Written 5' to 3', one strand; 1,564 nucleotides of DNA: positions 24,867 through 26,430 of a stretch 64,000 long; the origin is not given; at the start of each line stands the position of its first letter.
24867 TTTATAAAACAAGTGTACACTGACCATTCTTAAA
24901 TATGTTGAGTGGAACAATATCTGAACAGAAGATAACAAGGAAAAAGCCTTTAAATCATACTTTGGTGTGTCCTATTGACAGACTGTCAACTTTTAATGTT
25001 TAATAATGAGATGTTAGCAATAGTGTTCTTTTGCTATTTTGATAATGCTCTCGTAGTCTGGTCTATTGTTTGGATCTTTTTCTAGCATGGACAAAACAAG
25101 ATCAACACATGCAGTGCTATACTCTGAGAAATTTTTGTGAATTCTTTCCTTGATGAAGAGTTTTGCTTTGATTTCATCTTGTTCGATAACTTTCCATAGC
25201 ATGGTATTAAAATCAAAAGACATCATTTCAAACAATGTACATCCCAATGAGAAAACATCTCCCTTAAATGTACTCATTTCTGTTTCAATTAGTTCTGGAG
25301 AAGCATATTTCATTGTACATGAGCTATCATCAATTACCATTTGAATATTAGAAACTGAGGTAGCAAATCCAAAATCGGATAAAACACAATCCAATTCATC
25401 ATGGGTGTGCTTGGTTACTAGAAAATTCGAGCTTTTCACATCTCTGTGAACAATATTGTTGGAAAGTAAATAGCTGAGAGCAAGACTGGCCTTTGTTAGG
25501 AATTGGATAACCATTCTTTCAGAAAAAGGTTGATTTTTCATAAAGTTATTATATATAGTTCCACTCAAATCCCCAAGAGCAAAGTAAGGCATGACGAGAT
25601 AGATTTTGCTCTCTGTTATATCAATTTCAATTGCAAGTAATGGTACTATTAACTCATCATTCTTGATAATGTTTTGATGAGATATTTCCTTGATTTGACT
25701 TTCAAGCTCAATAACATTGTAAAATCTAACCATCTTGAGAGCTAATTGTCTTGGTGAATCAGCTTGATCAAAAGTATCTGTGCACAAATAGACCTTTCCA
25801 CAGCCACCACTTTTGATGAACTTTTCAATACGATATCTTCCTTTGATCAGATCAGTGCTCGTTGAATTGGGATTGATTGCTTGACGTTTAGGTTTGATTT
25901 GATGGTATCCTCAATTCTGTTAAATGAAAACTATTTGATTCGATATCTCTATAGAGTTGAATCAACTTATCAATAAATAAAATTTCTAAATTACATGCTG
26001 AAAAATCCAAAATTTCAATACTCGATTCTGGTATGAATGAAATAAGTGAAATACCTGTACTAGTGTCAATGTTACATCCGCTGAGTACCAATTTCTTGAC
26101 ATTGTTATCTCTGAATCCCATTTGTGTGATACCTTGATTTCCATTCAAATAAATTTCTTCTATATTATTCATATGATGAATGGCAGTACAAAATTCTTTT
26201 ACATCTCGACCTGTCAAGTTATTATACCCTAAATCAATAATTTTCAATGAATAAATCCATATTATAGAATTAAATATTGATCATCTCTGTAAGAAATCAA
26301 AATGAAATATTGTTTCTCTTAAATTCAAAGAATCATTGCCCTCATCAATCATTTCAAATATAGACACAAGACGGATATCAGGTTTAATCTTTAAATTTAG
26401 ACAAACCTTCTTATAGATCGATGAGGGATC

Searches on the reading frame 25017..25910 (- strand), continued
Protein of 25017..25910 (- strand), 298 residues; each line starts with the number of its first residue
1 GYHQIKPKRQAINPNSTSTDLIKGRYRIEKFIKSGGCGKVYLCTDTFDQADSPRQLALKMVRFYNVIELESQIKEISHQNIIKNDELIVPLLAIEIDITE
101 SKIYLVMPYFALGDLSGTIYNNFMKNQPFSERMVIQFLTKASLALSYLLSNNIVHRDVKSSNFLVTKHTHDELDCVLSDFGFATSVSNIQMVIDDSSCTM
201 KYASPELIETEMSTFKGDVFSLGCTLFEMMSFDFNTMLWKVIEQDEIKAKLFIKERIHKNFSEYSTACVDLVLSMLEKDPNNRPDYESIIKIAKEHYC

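Call 34: search_protein_families(library=pfam, proteins=[P0014, P0040, P0045, P0056, P0071, P0072, P0099, P0115, P0075], max_evalue=0.001)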
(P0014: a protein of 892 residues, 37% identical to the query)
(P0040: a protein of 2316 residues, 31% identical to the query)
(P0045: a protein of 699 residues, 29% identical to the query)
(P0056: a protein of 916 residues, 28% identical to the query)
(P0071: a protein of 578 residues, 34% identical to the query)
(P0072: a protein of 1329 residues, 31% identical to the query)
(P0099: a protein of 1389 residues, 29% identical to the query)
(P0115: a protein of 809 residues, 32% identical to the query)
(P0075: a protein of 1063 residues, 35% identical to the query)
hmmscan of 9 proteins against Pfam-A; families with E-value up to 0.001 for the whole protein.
P0014 (892 aa): 6 families
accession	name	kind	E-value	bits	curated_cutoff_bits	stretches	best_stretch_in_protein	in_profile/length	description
PF00069.31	Pkinase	-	1.7e-47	162.5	31.7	1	625-882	1-254/263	Protein kinase domain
PF07714.23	PK_Tyr_Ser-Thr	-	6.5e-32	111.3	23.1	1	627-887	3-256/258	Protein tyrosine and serine/threonine kinase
PF25390.1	WD40_RLD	-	6.3e-26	92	150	2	192-377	139-310/363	RCC1-like domain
PF13540.12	RCC1_2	-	5.3e-17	61.5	22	2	111-137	2-28/30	Regulator of chromosome condensation (RCC1) repeat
PF00415.24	RCC1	-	4.1e-11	43.7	21.7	1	335-378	2-48/50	Regulator of chromosome condensation (RCC1) repeat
PF17667.7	Pkinase_fungal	-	1.4e-07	31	24.1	1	729-816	292-376/387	Fungal protein kinase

P0040 (2316 aa): 8 families
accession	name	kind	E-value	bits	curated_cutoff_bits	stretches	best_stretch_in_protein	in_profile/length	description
PF00069.31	Pkinase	-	6.7e-45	154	31.7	1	2036-2302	1-259/263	Protein kinase domain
PF07714.23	PK_Tyr_Ser-Thr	-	9.2e-33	114.1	23.1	1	2038-2304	3-258/258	Protein tyrosine and serine/threonine kinase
PF23106.1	EGF_Teneurin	-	1.6e-29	102.1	24.3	4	623-649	4-29/30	Teneurin-like EGF domain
PF07974.19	EGF_2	-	2.7e-29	101.7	22.1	3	701-727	5-32/32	EGF-like domain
PF25024.1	EGF_TEN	-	6.1e-25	88.6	65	3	662-805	2-124/234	Teneurin EGF domain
PF00008.33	EGF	-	5.3e-08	33.4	21.5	0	741-762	6-31/32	EGF-like domain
PF17667.7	Pkinase_fungal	-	1.2e-07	31.2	24.1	1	2036-2229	261-378/387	Fungal protein kinase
PF23301.1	EGF_PEAR1L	-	0.00025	21.5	37.5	0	587-609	14-36/49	Platelet endothelial aggregation receptor 1-like, EGF domain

P0045 (699 aa): 4 families
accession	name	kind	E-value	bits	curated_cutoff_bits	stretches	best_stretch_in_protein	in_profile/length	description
PF00069.31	Pkinase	-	4.9e-46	157.7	31.7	1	424-684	1-258/263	Protein kinase domain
PF07714.23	PK_Tyr_Ser-Thr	-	3.2e-35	122.1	23.1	1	426-686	3-257/258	Protein tyrosine and serine/threonine kinase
PF17667.7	Pkinase_fungal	-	3.5e-05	23.1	24.1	1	538-612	302-375/387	Fungal protein kinase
PF03109.22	ABC1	-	5.9e-05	22.8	22.9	1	497-585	144-225/244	ABC1 atypical kinase-like domain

P0056 (916 aa): 9 families
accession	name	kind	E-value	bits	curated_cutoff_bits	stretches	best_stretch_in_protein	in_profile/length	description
PF12796.13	Ank_2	-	4.6e-52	175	27.3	6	133-219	1-81/90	Ankyrin repeats (3 copies)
PF00069.31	Pkinase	-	3.1e-47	161.6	31.7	1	632-899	1-258/263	Protein kinase domain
PF00023.36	Ank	-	8.2e-38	126.7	21.1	1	164-196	2-33/33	Ankyrin repeat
PF07714.23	PK_Tyr_Ser-Thr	-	2.4e-34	119.2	23.1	1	636-901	5-257/258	Protein tyrosine and serine/threonine kinase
PF13637.12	Ank_4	-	3.2e-27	94.4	22.7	2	133-184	1-50/50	Ankyrin repeats (many copies)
PF13606.12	Ank_3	-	7.4e-22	75.2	22.3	0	165-190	3-27/30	Ankyrin repeat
PF13857.12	Ank_5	-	1.2e-20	73.8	27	1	380-428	3-56/56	Ankyrin repeats (many copies)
PF17667.7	Pkinase_fungal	-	5.4e-05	22.5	24.1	1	754-831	302-382/387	Fungal protein kinase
PF24521.3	Ank_KRIT1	-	0.00014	22.1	80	0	102-194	24-115/149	KRIT1 ankyrin-repeats domain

P0071 (578 aa): 5 families
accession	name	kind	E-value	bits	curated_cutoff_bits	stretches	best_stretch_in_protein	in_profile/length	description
PF00069.31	Pkinase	-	4.4e-49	167.7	31.7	1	317-573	3-263/263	Protein kinase domain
PF07714.23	PK_Tyr_Ser-Thr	-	1.8e-34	119.6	23.1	1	319-562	5-249/258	Protein tyrosine and serine/threonine kinase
PF07974.19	EGF_2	-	3.8e-06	27.6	22.1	1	20-44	7-32/32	EGF-like domain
PF23106.1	EGF_Teneurin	-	0.00024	21.6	24.3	1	21-46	5-29/30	Teneurin-like EGF domain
PF12330.14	Haspin_kinase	-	0.00041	19.9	25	1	364-467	161-257/364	Haspin like kinase domain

P0072 (1329 aa): 5 families
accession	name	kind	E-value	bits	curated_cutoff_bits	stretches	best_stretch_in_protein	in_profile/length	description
PF00069.31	Pkinase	-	9.8e-48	163.3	31.7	1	1054-1325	1-263/263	Protein kinase domain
PF07714.23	PK_Tyr_Ser-Thr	-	6.9e-35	121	23.1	1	1055-1321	2-256/258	Protein tyrosine and serine/threonine kinase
PF17667.7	Pkinase_fungal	-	3e-06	26.7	24.1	1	1158-1247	287-378/387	Fungal protein kinase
PF03109.22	ABC1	-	0.00024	20.8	22.9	0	1124-1216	135-219/244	ABC1 atypical kinase-like domain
PF01825.27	GPS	-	0.00031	21.6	22.5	1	881-923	2-45/45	GPCR proteolysis site, GPS, motif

P0099 (1389 aa): 4 families
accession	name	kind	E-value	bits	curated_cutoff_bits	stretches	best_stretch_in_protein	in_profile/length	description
PF00069.31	Pkinase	-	1.9e-43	149.2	31.7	1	1104-1378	1-259/263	Protein kinase domain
PF07714.23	PK_Tyr_Ser-Thr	-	7.5e-32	111.1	23.1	1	1106-1378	3-256/258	Protein tyrosine and serine/threonine kinase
PF02009.21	RIFIN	-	0.00016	22.2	32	1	958-1028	248-316/327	Rifin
PF17667.7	Pkinase_fungal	-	0.00025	20.3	24.1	1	1215-1299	291-377/387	Fungal protein kinase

P0115 (809 aa): 3 families
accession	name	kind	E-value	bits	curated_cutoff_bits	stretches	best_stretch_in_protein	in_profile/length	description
PF00069.31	Pkinase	-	2.5e-49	168.5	31.7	1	536-800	1-263/263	Protein kinase domain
PF07714.23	PK_Tyr_Ser-Thr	-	6.9e-31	107.9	23.1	1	539-795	4-255/258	Protein tyrosine and serine/threonine kinase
PF17667.7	Pkinase_fungal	-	0.00039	19.7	24.1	1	651-714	305-368/387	Fungal protein kinase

P0075 (1063 aa): 15 families
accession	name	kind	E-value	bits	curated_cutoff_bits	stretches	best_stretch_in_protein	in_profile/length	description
PF00069.31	Pkinase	-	1.8e-48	165.7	31.7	1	395-656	2-259/263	Protein kinase domain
PF07714.23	PK_Tyr_Ser-Thr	-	8.6e-35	120.7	23.1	1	398-654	5-254/258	Protein tyrosine and serine/threonine kinase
PF00569.23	ZZ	-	3.6e-13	49.5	21.4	1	779-822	1-44/45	Zinc finger, ZZ type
PF07719.23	TPR_2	-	1.2e-12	47.3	27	0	1006-1037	1-32/34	Tetratricopeptide repeat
PF14559.12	TPR_19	-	1.1e-10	42.1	25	0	850-898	5-53/68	Tetratricopeptide repeat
PF00515.34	TPR_1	-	4.6e-09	36.2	27.8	0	1006-1037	1-32/34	Tetratricopeptide repeat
PF13432.12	TPR_16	-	3.2e-08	34.3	32.7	0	850-898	11-59/65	Tetratricopeptide repeat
PF13428.12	TPR_14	-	5.4e-08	33.2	23.5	0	838-878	3-43/44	Tetratricopeptide repeat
PF13181.12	TPR_8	-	1.2e-07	31.7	25.7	0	906-937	2-33/34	Tetratricopeptide repeat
PF00564.30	PB1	-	5.2e-07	30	23.6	0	273-339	14-81/84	PB1 domain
PF13174.12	TPR_6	-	0.00012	22.9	26.3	0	850-867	14-31/33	Tetratricopeptide repeat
PF13371.12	TPR_9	-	0.00013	22.4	35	0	980-1037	3-60/73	Tetratricopeptide repeat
PF25063.1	ARM_TT21_C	-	0.00014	22.2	35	1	834-960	53-185/209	Tetratricopeptide repeat protein 21 C-terminal ARM domain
PF13431.12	TPR_17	-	0.00025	21.5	24.4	0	1001-1025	8-32/34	Tetratricopeptide repeat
PF13424.12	TPR_12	-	0.00028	21.5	30.1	0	1006-1034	3-31/77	Tetratricopeptide repeat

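Call 35: search_solved_structures(query=window:25017-25910:-, max_evalue=1e-10)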
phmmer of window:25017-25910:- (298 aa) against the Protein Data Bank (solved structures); distinct sequences matched with E-value up to 1e-10: 253 (the best 60 are shown).
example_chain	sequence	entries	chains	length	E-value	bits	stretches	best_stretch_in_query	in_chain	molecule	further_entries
6s73_A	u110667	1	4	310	4.8e-17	65.6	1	10-295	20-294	Serine/threonine-protein kinase Nek7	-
8ws0_A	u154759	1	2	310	5e-17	65.5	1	10-295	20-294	Serine/threonine-protein kinase Nek7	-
5de2_A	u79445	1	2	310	2.4e-16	63.3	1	10-295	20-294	Serine/threonine-protein kinase Nek7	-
8sxn_A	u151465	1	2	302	2.6e-16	63.2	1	10-295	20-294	Serine/threonine-protein kinase Nek7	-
9nfq_C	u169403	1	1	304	2.7e-16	63.1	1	10-295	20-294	Serine/threonine-protein kinase Nek7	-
9h59_C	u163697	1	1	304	2.7e-16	63.1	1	10-295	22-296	Serine/threonine-protein kinase Nek7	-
2wqm_A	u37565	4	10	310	2.9e-16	63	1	10-295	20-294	SERINE/THREONINE-PROTEIN KINASE NEK7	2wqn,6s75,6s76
4apc_A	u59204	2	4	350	6e-16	62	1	28-291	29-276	SERINE/THREONINE-PROTEIN KINASE NEK1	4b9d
8ej4_K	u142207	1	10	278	7.7e-16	61.6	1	24-295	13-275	Serine/threonine-protein kinase Nek7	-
3r21_A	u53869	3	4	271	1.4e-15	60.7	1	34-289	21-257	Serine/threonine-protein kinase 6 | Aurora kinase A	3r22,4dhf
8ws1_A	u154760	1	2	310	1.5e-15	60.7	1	10-295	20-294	Serine/threonine-protein kinase Nek7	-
6npy_B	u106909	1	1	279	1.6e-15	60.5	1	25-295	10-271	Interferon-induced, double-stranded RNA-activated protein kinase,Serine/threonine-protein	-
2bmc_A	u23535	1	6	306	1.7e-15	60.5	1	32-289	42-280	SERINE THREONINE-PROTEIN KINASE 6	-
8pqg_A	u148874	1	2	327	3.2e-15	59.6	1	23-291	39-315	Mast/stem cell growth factor receptor Kit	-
9tfk_A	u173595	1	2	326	5e-15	58.9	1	23-291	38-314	Mast/stem cell growth factor receptor Kit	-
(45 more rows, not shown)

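Call 36: list_cluster_members(proteins=[P0001, P0014])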
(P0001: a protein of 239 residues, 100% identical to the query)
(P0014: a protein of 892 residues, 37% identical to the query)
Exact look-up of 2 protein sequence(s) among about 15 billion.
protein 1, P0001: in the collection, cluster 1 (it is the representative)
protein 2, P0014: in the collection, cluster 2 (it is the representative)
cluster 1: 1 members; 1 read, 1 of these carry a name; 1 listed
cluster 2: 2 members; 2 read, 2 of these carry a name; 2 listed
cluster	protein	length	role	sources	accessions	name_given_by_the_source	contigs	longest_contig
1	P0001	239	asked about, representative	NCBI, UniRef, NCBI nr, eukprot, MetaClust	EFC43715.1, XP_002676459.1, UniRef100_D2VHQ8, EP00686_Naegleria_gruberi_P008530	predicted protein [Naegleria gruberi] | Predicted protein n=1 Tax=Naegleria gruberi TaxID=5762 RepID=D2VHQ8_NAEGR | uncharacterized protein NAEGRDRAFT_68412 [Naegleria gruberi]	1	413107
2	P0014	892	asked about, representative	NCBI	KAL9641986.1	hypothetical protein ABK040_004043 [Willaertia magna]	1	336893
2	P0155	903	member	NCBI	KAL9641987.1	hypothetical protein ABK040_004043 [Willaertia magna]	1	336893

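Call 43: find_related_loci(query=window:25017-25910:-, collection=metagenome_contigs, flank=4000)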
Query window:25017-25910:- (298 aa) in metagenome_contigs; peptide patterns used: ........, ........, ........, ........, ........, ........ (x = any residue, [..] = any of these).
104 stretches matched a pattern; 7 encode a relative of the query (tblastn E <= 1e-3); 7 distinct loci.
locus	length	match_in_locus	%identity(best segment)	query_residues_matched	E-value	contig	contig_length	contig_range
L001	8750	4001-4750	25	24-283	2e-19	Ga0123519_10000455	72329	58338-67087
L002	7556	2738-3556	26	21-294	1e-16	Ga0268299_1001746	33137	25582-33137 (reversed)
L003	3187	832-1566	25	24-283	1e-16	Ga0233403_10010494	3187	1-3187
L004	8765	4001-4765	28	22-283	8e-15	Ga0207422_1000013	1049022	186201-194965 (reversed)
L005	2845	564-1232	27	68-290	6e-13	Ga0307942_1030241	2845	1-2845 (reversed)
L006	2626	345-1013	27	68-290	6e-13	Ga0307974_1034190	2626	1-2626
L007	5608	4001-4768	23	8-266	4e-9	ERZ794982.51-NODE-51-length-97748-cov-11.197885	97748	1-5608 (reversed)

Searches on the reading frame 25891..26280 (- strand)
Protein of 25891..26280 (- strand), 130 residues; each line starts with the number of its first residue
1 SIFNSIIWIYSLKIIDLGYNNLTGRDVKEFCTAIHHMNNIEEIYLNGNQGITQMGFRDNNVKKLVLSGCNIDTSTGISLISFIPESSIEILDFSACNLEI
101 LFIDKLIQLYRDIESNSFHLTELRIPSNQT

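Call 7: search_protein_families(library=pfam, proteins=[window:25891-26280:-], max_evalue=1)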
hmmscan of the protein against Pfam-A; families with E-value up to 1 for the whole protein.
seq(130 aa): 5 families
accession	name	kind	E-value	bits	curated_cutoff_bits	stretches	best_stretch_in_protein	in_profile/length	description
PF00560.39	LRR_1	-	1.1e-07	30.9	20.6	1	11-31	1-21/23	Leucine Rich Repeat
PF12799.13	LRR_4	-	2.2e-05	25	27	1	11-54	2-39/44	Leucine Rich repeats (2 copies)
PF13516.12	LRR_6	-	6.3e-05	23.2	23.4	0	11-31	4-24/24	Leucine Rich repeat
PF13855.12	LRR_8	-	0.00058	20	27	1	11-49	26-60/61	Leucine rich repeat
PF23307.1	SAM_KIDINS220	-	0.063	13.6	27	1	23-72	7-52/90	Kinase D-interacting substrate of 220 kDa-like, SAM domain-like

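Call 48: predict_structure(protein=window:25891-26280:-)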
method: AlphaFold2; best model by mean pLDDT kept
length: 130 residues; sequences in the alignment: 1
mean_pLDDT: 56.8   pTM: 0.52
mean pLDDT of the five models: 56.8, 41.1, 32.4, 30.8, 29.8
residues with pLDDT >= 90: 0; 70-90: 15; 50-70: 86; < 50: 29
segments of 3 or more residues with pLDDT < 50: 1-14, 49-57, 128-130
pLDDT, mean of each block of 10 residues (from residue 1): 36 47 54 55 56 48 67 57 60 72 64 60 63
secondary structure, 60 per line:
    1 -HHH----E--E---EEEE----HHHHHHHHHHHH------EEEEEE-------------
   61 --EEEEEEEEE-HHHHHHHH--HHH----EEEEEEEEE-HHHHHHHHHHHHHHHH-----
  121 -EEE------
elements in order: E16-19 H24-35 E42-47 E63-71 H73-80 E90-98 H100-115 E122-124
